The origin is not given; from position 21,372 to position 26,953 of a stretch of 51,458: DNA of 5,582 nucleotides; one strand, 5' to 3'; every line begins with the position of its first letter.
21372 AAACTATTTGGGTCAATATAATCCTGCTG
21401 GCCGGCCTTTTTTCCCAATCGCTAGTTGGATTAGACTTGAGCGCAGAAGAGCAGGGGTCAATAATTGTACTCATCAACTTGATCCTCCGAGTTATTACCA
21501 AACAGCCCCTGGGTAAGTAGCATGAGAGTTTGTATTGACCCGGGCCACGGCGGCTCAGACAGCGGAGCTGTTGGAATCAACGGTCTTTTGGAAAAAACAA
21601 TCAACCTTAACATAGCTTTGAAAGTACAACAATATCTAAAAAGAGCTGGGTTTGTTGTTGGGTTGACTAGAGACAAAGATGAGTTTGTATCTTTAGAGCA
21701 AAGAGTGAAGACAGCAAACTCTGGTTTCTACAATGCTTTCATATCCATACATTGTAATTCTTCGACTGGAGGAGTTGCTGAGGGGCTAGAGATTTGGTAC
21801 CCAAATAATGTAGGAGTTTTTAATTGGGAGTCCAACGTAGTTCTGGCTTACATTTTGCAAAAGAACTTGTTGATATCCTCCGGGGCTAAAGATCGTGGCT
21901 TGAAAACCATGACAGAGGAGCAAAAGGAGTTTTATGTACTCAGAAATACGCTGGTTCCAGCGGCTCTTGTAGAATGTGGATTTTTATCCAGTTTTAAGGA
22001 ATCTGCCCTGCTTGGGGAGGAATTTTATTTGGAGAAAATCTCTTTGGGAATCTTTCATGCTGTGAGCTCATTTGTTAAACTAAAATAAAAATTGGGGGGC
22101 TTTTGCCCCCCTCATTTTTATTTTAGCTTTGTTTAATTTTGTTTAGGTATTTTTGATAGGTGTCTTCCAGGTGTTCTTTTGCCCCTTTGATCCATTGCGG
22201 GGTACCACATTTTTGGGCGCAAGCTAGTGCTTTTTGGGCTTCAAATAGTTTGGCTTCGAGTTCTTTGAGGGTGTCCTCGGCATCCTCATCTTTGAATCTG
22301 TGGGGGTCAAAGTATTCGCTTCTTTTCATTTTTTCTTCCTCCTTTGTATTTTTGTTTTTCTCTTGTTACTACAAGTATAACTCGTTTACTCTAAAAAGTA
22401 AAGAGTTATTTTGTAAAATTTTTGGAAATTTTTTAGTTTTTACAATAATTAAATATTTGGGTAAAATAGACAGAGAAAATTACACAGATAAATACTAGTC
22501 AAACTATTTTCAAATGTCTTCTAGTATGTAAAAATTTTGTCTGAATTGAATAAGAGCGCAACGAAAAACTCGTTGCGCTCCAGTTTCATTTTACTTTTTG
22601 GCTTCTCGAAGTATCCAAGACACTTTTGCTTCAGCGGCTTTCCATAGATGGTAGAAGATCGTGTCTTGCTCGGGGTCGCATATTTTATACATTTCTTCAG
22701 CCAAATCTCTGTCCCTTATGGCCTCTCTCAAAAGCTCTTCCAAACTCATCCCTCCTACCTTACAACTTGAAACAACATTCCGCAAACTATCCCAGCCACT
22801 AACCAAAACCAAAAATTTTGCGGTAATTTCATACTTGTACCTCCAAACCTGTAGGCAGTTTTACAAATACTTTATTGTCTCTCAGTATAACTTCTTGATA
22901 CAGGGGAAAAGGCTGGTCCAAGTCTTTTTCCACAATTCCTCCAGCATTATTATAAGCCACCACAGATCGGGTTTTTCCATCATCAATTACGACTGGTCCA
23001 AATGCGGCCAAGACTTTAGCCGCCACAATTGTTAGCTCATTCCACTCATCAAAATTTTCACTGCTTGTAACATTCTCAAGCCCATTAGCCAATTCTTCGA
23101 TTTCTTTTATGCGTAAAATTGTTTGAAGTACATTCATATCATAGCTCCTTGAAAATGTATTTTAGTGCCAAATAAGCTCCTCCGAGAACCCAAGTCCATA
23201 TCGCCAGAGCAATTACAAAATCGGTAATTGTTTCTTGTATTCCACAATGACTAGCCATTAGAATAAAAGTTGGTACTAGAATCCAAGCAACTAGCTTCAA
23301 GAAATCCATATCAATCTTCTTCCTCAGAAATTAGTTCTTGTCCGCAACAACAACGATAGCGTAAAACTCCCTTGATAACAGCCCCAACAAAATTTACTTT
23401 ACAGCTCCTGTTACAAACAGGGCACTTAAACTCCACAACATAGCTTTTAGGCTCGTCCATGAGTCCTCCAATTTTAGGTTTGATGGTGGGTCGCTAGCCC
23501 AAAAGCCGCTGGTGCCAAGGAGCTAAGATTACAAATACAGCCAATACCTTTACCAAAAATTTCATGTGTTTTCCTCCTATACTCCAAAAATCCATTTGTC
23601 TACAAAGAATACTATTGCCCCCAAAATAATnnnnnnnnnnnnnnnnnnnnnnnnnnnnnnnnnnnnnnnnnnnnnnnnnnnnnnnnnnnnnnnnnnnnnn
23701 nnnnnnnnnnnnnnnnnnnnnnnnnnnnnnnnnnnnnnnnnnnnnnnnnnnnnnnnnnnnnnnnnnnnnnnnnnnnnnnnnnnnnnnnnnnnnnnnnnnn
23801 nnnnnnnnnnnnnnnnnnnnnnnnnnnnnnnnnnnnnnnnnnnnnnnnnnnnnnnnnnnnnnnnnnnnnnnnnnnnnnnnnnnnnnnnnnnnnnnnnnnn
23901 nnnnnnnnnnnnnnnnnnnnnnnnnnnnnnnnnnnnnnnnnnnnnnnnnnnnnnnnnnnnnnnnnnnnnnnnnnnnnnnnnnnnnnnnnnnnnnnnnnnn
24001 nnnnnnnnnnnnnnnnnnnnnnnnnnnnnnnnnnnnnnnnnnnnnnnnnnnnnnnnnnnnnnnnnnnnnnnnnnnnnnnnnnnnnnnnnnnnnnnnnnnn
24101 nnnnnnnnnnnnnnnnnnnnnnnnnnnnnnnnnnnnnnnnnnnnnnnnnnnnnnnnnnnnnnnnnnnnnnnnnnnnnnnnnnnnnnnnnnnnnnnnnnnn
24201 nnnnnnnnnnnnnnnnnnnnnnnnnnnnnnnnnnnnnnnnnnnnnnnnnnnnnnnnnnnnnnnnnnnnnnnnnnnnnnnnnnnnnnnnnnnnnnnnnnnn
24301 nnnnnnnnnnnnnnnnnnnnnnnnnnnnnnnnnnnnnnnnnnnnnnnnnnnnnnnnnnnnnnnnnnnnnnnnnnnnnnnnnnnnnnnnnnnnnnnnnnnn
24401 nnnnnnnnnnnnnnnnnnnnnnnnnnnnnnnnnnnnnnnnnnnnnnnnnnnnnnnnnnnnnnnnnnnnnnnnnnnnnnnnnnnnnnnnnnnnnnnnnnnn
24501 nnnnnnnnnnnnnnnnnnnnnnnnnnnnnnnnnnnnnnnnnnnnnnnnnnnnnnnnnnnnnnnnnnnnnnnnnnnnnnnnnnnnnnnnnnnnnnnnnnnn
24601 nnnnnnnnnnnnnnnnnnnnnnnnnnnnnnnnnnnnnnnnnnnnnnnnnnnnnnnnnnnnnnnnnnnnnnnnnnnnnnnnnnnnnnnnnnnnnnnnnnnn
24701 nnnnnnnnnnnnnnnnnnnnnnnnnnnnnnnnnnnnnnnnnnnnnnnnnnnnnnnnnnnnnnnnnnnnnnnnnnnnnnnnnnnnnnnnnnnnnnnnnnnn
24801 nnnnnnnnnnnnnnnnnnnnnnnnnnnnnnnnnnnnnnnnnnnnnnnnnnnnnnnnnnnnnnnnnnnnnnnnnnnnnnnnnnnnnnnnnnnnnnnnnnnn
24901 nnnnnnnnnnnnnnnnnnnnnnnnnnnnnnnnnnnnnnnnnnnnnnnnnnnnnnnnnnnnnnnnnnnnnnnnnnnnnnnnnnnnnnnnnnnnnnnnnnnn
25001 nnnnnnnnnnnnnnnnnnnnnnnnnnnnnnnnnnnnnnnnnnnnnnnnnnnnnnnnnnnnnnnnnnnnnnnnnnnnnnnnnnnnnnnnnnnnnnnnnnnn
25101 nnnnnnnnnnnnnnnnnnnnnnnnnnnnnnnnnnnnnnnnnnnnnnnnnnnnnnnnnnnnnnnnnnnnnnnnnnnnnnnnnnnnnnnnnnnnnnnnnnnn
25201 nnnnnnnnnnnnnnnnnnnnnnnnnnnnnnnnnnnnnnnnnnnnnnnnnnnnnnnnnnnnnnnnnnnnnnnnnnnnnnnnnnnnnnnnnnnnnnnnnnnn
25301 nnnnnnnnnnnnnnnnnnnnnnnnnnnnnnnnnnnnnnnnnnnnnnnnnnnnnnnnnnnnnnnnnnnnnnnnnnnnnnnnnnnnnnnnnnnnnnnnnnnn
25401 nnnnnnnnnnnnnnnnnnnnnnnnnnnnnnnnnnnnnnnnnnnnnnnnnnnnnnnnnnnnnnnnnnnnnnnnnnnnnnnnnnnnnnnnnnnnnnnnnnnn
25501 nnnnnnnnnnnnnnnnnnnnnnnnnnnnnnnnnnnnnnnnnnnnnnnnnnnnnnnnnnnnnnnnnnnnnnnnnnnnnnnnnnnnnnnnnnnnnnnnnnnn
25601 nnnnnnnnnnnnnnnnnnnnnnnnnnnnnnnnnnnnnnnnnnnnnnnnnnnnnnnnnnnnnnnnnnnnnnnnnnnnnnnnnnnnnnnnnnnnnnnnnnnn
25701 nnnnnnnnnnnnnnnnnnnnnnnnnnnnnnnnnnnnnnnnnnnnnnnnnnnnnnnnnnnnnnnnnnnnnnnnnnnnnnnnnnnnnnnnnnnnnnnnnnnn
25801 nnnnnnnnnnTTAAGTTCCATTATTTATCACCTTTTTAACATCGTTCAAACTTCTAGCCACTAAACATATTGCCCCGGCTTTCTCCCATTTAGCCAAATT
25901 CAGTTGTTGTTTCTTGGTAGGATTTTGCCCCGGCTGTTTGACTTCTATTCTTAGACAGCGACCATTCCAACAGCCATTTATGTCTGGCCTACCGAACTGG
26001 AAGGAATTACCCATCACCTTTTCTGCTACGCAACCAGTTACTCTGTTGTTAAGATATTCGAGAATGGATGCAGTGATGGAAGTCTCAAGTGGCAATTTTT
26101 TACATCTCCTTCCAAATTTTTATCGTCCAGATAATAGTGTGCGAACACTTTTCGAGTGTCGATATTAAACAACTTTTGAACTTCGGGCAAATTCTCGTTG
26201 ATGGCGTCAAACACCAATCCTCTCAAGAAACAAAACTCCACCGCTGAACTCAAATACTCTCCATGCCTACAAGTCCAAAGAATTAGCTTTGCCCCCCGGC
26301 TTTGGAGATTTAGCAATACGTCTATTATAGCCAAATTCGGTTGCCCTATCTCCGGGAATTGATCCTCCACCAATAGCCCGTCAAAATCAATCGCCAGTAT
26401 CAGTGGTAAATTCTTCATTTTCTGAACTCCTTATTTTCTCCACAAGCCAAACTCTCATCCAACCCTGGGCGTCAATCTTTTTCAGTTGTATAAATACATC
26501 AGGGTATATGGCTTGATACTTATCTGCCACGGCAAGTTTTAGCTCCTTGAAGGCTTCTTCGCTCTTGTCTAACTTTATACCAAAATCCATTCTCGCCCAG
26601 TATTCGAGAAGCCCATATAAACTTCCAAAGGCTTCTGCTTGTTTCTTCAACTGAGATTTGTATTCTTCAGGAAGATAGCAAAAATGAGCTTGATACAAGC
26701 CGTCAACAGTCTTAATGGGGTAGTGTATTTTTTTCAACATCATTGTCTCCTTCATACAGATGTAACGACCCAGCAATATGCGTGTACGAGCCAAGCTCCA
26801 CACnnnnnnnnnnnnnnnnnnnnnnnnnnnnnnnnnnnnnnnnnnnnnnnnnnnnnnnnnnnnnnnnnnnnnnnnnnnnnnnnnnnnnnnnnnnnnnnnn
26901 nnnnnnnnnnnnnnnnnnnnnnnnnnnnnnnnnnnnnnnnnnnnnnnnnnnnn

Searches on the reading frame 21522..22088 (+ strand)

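Call 120: search_protein_families(library=pfam, proteins=[window:21522-22088:+], max_evalue=0.001)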
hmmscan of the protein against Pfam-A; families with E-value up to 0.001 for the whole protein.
window:21522-22088:+ (188 aa): 1 family
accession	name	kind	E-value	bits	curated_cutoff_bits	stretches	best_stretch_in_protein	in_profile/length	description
PF01520.23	Amidase_3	-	1.2e-47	162.6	27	1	3-182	1-173/174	N-acetylmuramoyl-L-alanine amidase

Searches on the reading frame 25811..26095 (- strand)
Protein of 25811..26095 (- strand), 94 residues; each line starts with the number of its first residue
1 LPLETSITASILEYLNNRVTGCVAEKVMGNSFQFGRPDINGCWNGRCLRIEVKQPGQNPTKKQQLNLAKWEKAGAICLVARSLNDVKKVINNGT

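Call 3: search_protein_families(library=pfam, proteins=[window:25811-26095:-], max_evalue=0.1)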
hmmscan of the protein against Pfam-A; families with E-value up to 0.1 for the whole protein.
window:25811-26095:- (94 aa): 1 family
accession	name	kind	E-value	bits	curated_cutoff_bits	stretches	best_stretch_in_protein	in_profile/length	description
PF08774.17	VRR_NUC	-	0.075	13.5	23.8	1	32-81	60-113/116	VRR-NUC domain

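Call 4: search_protein_families(library=phrogs, proteins=[window:25811-26095:-], max_evalue=0.01)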
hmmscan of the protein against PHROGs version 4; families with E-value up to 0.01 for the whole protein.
window:25811-26095:- (94 aa): 4 families
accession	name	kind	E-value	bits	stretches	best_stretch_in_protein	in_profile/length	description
phrog_93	-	DNA, RNA and nucleotide metabolism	3.3e-14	53.4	1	1-92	351-440/613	endonuclease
phrog_5702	-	DNA, RNA and nucleotide metabolism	2.1e-09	38.3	1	34-92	5-65/70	Holliday junction resolvase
phrog_824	-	unknown function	1.2e-05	26.3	1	35-91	113-172/265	-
phrog_2165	-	DNA, RNA and nucleotide metabolism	0.0035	18.1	1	30-72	26-69/141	DNA helicase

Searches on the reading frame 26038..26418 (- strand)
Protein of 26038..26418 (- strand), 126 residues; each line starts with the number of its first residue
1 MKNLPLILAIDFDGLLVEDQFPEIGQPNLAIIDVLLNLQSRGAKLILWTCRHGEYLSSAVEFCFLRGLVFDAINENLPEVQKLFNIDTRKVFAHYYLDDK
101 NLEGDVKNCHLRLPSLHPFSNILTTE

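Call 3: search_protein_families(library=pfam, proteins=[window:26038-26418:-], max_evalue=0.1)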
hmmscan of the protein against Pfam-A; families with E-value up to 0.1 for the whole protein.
window:26038-26418:- (126 aa): 1 family
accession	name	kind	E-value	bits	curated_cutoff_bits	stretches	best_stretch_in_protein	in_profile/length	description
PF24722.1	DUF7674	-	0.055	14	27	0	53-94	64-106/111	Domain of unknown function (DUF7674)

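Call 4: search_protein_families(library=phrogs, proteins=[window:26038-26418:-], max_evalue=0.01)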
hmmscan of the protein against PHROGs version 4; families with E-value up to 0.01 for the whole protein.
window:26038-26418:- (126 aa): 3 families
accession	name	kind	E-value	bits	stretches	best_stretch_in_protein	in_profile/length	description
phrog_24386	-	unknown function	6.1e-32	112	1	7-103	5-101/339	-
phrog_1238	-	moron, auxiliary metabolic gene and host takeover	2.9e-22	80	1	6-103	23-118/155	phosphoheptose isomerase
phrog_36893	-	unknown function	0.0017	18.3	1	3-62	321-381/489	-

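Call 82: search_protein_families(library=ncbifam, proteins=[window:26038-26418:-], max_evalue=0.01)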
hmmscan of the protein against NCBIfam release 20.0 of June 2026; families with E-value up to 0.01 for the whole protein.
window:26038-26418:- (126 aa): 1 family
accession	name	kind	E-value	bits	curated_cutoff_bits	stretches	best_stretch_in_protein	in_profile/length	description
NF046079.1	HAD_phos_BT0820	equivalog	6.7e-28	97.7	165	1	7-104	2-99/137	BT0820 family HAD-type phosphatase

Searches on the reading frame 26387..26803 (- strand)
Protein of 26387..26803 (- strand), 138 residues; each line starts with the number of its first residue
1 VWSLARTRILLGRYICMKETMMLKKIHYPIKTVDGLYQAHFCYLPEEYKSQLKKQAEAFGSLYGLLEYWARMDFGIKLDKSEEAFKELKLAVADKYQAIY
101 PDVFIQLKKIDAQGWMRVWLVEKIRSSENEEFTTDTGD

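Call 3: search_protein_families(library=pfam, proteins=[window:26387-26803:-], max_evalue=0.1)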
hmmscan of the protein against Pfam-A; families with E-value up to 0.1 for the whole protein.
window:26387-26803:- (138 aa): 0 families

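Call 4: search_protein_families(library=phrogs, proteins=[window:26387-26803:-], max_evalue=0.01)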
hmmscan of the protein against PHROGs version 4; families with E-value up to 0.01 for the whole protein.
window:26387-26803:- (138 aa): 0 families

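Call 82: search_protein_families(library=ncbifam, proteins=[window:26387-26737:-], max_evalue=0.01)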
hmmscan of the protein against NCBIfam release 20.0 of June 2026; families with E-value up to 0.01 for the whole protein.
window:26387-26737:- (116 aa): 0 families
